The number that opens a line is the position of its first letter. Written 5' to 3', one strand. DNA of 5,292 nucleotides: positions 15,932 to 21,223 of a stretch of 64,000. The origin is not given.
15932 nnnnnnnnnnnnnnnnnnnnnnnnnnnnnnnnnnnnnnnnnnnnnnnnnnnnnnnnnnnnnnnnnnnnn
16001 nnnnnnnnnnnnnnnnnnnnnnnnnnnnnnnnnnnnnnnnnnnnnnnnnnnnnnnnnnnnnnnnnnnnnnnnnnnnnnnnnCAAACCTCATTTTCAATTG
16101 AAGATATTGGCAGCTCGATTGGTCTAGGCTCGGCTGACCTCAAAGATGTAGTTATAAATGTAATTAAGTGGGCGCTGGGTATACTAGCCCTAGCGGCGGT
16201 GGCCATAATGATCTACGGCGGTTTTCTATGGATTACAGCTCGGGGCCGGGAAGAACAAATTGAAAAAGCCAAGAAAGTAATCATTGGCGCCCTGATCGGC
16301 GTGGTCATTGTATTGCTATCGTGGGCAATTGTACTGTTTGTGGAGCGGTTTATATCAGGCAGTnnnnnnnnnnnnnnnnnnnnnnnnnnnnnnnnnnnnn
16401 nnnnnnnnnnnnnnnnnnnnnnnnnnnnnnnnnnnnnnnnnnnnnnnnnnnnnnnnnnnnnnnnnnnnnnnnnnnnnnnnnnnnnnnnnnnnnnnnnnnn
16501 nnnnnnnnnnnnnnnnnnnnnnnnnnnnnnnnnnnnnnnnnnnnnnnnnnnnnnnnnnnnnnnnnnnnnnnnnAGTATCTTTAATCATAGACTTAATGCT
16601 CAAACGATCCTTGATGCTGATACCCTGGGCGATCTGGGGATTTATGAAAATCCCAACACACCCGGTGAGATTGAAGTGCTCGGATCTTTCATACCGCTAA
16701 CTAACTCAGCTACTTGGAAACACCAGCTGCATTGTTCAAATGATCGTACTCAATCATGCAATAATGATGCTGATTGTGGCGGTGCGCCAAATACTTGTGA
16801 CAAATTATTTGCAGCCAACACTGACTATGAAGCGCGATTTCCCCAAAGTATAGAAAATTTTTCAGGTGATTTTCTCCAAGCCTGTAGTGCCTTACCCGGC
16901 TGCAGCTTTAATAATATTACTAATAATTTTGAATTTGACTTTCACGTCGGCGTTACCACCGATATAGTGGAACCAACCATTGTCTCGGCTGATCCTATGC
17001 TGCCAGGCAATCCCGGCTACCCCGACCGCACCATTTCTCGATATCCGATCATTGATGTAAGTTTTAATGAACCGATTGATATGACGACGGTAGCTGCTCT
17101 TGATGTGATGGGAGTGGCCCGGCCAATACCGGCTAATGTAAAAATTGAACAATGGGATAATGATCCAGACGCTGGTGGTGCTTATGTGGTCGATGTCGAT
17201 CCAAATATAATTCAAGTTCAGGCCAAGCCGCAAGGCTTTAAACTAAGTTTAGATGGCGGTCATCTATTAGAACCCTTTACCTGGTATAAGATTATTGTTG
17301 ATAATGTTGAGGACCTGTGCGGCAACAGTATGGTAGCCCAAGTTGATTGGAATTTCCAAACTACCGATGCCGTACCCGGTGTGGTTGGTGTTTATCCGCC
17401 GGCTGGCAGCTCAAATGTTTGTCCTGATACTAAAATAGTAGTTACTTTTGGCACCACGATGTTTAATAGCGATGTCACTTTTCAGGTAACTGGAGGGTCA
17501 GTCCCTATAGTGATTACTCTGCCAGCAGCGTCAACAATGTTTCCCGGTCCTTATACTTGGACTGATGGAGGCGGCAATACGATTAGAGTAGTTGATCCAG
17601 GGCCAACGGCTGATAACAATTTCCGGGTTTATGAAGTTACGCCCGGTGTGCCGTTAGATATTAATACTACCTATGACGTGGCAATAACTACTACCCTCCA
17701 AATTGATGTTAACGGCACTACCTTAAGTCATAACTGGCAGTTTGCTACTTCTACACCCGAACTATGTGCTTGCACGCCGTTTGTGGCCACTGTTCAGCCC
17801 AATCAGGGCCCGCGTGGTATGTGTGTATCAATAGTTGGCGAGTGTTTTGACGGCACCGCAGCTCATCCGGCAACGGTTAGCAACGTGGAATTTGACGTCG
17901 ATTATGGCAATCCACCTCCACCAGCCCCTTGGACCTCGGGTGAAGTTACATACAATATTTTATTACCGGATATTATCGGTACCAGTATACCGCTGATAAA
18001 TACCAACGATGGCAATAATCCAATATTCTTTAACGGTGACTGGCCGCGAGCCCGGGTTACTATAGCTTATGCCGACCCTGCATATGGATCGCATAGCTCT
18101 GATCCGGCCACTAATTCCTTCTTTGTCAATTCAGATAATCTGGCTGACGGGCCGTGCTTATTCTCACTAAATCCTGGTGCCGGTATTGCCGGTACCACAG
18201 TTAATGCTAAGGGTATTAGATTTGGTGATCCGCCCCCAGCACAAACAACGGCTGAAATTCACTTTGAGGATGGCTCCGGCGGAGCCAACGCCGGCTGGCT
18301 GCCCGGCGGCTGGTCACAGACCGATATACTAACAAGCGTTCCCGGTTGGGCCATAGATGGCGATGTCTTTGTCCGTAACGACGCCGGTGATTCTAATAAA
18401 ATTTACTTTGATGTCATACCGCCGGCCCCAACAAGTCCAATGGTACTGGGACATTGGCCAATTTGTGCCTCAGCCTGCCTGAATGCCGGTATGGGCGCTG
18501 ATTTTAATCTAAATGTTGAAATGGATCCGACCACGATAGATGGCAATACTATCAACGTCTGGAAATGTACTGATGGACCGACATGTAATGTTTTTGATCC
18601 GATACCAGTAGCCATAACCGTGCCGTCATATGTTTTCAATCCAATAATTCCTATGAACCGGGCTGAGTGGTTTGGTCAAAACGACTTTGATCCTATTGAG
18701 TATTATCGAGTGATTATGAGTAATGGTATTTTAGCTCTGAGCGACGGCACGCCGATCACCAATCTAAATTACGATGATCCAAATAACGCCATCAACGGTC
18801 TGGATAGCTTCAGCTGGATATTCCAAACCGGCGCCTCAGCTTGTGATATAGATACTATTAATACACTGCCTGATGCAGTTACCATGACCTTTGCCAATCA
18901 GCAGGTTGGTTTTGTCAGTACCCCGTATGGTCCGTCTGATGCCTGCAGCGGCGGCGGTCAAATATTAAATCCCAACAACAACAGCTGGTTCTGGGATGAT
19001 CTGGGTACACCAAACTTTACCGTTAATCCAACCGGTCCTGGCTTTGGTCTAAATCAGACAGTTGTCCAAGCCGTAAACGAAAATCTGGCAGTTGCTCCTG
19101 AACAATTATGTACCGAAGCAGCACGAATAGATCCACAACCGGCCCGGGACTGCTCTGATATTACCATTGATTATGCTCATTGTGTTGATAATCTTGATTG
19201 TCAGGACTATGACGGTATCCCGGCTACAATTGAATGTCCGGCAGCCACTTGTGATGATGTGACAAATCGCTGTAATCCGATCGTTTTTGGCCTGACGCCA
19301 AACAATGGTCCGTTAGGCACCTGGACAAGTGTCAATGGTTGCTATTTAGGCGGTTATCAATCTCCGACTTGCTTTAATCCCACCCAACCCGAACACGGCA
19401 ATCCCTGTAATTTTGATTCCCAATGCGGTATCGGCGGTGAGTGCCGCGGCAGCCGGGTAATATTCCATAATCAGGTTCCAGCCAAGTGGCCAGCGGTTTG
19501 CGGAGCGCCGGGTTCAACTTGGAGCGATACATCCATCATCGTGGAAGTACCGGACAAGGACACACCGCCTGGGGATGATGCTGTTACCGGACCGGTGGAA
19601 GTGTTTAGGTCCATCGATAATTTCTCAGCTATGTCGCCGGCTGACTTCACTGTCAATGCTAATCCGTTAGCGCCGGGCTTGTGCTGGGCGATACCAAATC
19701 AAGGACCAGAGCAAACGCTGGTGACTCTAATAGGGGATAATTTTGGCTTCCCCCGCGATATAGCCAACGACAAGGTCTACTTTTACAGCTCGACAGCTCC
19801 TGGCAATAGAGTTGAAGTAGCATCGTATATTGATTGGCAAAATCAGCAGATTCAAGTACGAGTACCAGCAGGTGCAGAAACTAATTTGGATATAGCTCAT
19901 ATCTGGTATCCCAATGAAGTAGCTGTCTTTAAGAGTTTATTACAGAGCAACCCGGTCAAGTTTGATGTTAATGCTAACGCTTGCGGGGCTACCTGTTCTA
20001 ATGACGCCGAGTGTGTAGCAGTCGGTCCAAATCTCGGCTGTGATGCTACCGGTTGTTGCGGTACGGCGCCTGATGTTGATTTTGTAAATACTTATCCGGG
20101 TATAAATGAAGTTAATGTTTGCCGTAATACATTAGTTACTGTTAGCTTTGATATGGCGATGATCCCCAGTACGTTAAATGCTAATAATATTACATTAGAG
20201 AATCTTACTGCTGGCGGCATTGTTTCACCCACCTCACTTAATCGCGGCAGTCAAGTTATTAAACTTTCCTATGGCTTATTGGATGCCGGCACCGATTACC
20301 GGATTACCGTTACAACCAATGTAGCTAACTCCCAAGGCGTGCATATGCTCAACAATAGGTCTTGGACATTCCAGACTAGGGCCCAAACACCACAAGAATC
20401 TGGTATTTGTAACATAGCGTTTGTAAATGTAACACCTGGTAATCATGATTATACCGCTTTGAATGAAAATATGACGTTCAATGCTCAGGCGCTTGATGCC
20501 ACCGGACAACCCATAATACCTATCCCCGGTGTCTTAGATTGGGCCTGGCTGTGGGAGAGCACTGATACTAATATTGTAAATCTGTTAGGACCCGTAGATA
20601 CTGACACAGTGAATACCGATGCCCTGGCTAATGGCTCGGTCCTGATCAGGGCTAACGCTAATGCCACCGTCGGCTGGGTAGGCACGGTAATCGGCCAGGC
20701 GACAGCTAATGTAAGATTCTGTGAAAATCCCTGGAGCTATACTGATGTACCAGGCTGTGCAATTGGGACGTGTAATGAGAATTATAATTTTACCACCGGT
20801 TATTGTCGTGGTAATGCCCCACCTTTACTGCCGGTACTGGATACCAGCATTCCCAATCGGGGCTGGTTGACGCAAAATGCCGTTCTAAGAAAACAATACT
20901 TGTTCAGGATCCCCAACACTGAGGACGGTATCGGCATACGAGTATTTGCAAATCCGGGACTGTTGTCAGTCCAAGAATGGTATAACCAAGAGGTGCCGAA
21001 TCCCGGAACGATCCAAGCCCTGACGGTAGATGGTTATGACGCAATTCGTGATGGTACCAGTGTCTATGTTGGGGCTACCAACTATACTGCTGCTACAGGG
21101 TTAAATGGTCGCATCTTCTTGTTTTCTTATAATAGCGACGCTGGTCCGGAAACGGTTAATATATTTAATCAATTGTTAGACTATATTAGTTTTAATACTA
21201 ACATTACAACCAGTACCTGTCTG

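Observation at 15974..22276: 2100-aa Cys-rich extracellular protein fused to a VirB2/TrbC-pilin-like N-terminal membrane domain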

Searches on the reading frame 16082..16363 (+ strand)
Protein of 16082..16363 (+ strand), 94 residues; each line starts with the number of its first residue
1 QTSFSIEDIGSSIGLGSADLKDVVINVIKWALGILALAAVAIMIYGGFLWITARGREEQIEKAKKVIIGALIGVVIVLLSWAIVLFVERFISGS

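Call 35: search_protein_representatives(protein=window:16082-16363:+)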
Query: 94 residues. Proteins with E-value up to 0.001 (for the whole library): 31069; up to 1e-10: 2962; up to 1e-30: 16. The best 150 are listed.
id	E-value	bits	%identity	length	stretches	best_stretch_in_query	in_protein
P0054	5.0e-47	173.9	32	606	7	16-88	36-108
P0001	9.9e-47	172.9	100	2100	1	1-94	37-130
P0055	1.2e-41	156.7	33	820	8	23-85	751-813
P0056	6.4e-39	147.9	33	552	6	5-87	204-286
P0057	1.7e-36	140.2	38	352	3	12-93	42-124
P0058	9.0e-36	137.9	34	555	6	23-84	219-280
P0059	2.3e-34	133.4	34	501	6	18-88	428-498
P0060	2.2e-33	130.2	33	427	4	23-88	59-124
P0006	4.1e-33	129.4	71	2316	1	1-93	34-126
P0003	2.8e-32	126.7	71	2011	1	2-94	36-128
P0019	7.2e-32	125.4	70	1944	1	2-93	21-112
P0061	1.1e-31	124.9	30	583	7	19-87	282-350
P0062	1.2e-31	124.7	35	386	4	16-87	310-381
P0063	2.8e-31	123.5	63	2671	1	3-93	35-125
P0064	6.3e-31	122.4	68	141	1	4-90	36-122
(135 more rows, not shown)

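Call 78: search_dna_similar(query=window:16082-16363:+, collection=plasmids, mode=protein, max_evalue=10, max_rows=30)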
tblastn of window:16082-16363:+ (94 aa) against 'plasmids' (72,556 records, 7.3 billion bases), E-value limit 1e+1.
No match.

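Call 100: find_related_loci(query=window:16082-16363:+, collection=genome_contigs, flank=10000)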
Query window:16082-16363:+ (94 aa) in genome_contigs; peptide patterns used: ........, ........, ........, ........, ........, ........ (x = any residue, [..] = any of these).
228 stretches matched a pattern; 11 encode a relative of the query (tblastn E <= 1e-3); 11 distinct loci.
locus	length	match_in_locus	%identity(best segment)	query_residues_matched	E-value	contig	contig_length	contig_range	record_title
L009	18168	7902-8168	64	1-89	2e-37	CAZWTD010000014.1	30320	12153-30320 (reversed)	MAG TPA_asm: uncultured Gammaproteobacteria bacterium isolate binchicken_co115_111 genome assembly, contig: NODE_2530_le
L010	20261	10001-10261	67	1-87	2e-36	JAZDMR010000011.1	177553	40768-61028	MAG: bacterium isolate MEGAHIT-group-0.67 k141_13974521, whole genome shotgun sequence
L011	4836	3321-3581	64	2-87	5e-31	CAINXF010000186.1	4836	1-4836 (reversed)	MAG: Candidatus Kerfeldbacteria bacterium isolate AlinenSediments_bin-3800 genome assembly, contig: bin-3800:186/211, wh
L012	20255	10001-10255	52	8-92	3e-21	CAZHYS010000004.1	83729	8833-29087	MAG TPA_asm: uncultured Gammaproteobacteria bacterium isolate SRP263991_co7_334 genome assembly, contig: NODE_196_length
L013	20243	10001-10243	46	7-87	1e-19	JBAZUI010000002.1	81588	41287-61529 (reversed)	MAG: Patescibacteria group bacterium isolate SO_2017_GW1_224 NODE_1818_length_81588_cov_1.729613_OW334_2017, whole genom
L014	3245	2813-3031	36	15-87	1e-14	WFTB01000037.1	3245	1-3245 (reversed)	MAG: Patescibacteria group bacterium isolate S139_113 k151_571516, whole genome shotgun sequence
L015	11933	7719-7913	40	23-87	2e-13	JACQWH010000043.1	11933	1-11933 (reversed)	MAG: Candidatus Uhrbacteria bacterium isolate NC_groundwater_1484_Ag_S-0.65um_49_37 S_p65_S5_coassembly_k141_2451422, wh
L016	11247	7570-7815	33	1-87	1e-13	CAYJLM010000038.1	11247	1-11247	MAG TPA_asm: uncultured Gammaproteobacteria bacterium isolate ERP124720_co1_154 genome assembly, contig: NODE_6817_lengt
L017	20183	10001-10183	39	14-74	8e-11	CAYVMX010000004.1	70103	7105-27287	MAG TPA_asm: uncultured Candidatus Peribacteria bacterium isolate SRP128015_co1_480 genome assembly, contig: NODE_203_le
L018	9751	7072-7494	38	17-85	2e-5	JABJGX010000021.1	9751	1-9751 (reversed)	MAG: Candidatus Peregrinibacteria bacterium isolate SI074_bin159 k141_353406, whole genome shotgun sequence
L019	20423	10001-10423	42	17-85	5e-5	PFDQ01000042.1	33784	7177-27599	MAG: Candidatus Peregrinibacteria bacterium CG10_big_fil_rev_8_21_14_0_10_42_8 CG10_8_21_14_0.10_scaffold_866_c, whole g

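Call 103: search_protein_families(library=pfam, proteins=[L013:7461-8852:+, L013:12525-14597:-, L013:1822-3057:+, L013:348-1829:+, L015:685-2484:+, L015:8394-10208:-, L015:2510-3814:+, L016:1661-2896:+, L016:10031-11245:-, L016:4024-5343:+], max_evalue=0.001)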
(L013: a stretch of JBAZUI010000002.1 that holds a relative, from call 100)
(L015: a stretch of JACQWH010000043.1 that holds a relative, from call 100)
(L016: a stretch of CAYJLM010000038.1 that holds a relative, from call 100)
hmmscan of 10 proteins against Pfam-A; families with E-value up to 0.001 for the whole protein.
L013:7461-8852:+ (464 aa): 2 families
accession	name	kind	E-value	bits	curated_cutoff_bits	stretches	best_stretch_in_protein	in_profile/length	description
PF01547.30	SBP_bac_1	-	3.2e-27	96.8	26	2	153-382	79-305/307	Bacterial extracellular solute-binding protein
PF13416.11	SBP_bac_8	-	5.2e-22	79.4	27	1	55-394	2-260/279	Bacterial extracellular solute-binding protein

L013:12525-14597:- (691 aa): 0 families

L013:1822-3057:+ (412 aa): 1 family
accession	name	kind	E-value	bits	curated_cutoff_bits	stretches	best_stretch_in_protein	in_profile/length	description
PF04932.20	Wzy_C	-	1e-19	71.3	31.7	1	220-353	3-147/149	O-Antigen ligase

L013:348-1829:+ (494 aa): 2 families
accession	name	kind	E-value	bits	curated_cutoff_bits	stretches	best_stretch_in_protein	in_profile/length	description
PF01943.22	Polysacc_synt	-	1e-33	117.4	28.2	1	23-290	1-272/274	Polysaccharide biosynthesis protein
PF13440.11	Polysacc_synt_3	-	3.9e-23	82.6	23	1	47-340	1-291/293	Polysaccharide biosynthesis protein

L015:685-2484:+ (600 aa): 2 families
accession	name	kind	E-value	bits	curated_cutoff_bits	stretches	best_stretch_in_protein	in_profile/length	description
PF13416.11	SBP_bac_8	-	1.2e-22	81.5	27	1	170-531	3-269/279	Bacterial extracellular solute-binding protein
PF01547.30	SBP_bac_1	-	5.3e-18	66.5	26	1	164-510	6-305/307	Bacterial extracellular solute-binding protein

L015:8394-10208:- (605 aa): 0 families

L015:2510-3814:+ (435 aa): 1 family
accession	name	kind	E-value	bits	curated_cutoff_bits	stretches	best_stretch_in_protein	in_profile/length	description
PF18895.5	T4SS_pilin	-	2.2e-09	37.7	26.6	1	72-136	8-71/71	Type IV secretion system pilin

L016:1661-2896:+ (412 aa): 1 family
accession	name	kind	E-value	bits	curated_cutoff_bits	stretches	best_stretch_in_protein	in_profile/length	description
PF01547.30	SBP_bac_1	-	4.4e-06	27.3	26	1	163-313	9-132/307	Bacterial extracellular solute-binding protein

L016:10031-11245:- (405 aa): 0 families

L016:4024-5343:+ (440 aa): 1 family
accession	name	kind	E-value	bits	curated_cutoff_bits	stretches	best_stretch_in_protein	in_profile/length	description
PF18895.5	T4SS_pilin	-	1.2e-09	38.6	26.6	1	66-131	6-70/71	Type IV secretion system pilin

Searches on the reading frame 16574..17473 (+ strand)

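Call 43: search_protein_families(library=pfam, proteins=[window:16574-17473:+], max_evalue=0.05)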
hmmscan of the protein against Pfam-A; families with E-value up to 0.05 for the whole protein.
window:16574-17473:+ (300 aa): 1 family
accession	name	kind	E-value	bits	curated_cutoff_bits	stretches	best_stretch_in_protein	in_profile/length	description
PF13205.12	Big_5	-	5.1e-11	43.7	23.6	1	155-263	20-105/105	Bacterial Ig-like domain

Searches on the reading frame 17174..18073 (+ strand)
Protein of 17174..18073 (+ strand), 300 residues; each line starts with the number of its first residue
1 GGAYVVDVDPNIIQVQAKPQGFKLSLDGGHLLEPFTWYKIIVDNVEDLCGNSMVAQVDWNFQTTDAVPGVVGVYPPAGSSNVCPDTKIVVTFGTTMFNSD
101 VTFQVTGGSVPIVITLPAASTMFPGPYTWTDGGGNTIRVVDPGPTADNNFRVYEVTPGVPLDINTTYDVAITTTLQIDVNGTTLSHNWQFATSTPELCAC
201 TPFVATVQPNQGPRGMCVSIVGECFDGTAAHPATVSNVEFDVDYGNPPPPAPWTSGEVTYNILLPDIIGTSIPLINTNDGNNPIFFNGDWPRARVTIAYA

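Call 43: search_protein_families(library=pfam, proteins=[window:17174-18073:+], max_evalue=0.05)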
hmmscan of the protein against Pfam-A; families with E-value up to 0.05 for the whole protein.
window:17174-18073:+ (300 aa): 1 family
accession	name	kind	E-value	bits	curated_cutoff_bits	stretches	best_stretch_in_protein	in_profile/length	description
PF13205.12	Big_5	-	1e-11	45.9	23.6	1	68-192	5-105/105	Bacterial Ig-like domain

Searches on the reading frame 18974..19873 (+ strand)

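Call 43: search_protein_families(library=pfam, proteins=[window:18974-19873:+], max_evalue=0.05)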
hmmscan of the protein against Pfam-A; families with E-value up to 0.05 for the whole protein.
window:18974-19873:+ (300 aa): 1 family
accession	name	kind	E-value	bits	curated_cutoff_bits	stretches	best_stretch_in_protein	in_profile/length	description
PF01833.30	TIG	-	0.033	14.6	20.9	0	241-299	8-58/84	IPT/TIG domain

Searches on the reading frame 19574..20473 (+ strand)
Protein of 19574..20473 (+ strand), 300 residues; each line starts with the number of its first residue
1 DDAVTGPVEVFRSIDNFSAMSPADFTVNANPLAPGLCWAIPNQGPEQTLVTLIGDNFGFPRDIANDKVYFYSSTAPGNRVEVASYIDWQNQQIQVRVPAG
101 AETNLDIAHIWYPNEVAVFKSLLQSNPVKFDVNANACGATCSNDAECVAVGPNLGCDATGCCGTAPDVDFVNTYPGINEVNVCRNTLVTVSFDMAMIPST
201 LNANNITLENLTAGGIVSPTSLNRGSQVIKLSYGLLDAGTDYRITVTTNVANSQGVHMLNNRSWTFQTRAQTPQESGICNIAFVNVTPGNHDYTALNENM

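Call 43: search_protein_families(library=pfam, proteins=[window:19574-20473:+], max_evalue=0.05)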
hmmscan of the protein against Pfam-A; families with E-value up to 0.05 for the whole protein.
window:19574-20473:+ (300 aa): 2 families
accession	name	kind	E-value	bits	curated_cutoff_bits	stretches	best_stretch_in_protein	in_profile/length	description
PF13205.12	Big_5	-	2e-11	45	23.6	1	169-268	6-105/105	Bacterial Ig-like domain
PF01833.30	TIG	-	0.026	14.9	20.9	0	41-106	8-65/84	IPT/TIG domain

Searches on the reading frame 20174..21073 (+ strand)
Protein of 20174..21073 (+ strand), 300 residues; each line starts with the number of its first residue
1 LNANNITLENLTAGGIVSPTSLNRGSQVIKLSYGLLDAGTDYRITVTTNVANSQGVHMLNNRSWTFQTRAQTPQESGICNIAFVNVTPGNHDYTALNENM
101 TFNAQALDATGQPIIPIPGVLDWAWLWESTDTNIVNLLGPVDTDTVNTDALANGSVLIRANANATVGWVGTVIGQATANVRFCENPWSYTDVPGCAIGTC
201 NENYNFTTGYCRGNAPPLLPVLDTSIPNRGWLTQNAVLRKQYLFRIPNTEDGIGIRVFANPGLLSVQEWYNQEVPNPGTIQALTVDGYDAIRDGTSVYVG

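Call 43: search_protein_families(library=pfam, proteins=[window:20174-21073:+], max_evalue=0.05)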
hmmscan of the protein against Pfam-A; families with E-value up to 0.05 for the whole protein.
window:20174-21073:+ (300 aa): 1 family
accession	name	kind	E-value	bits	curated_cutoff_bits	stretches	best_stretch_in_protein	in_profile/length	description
PF13205.12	Big_5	-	0.0022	19.1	23.6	1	16-68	53-105/105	Bacterial Ig-like domain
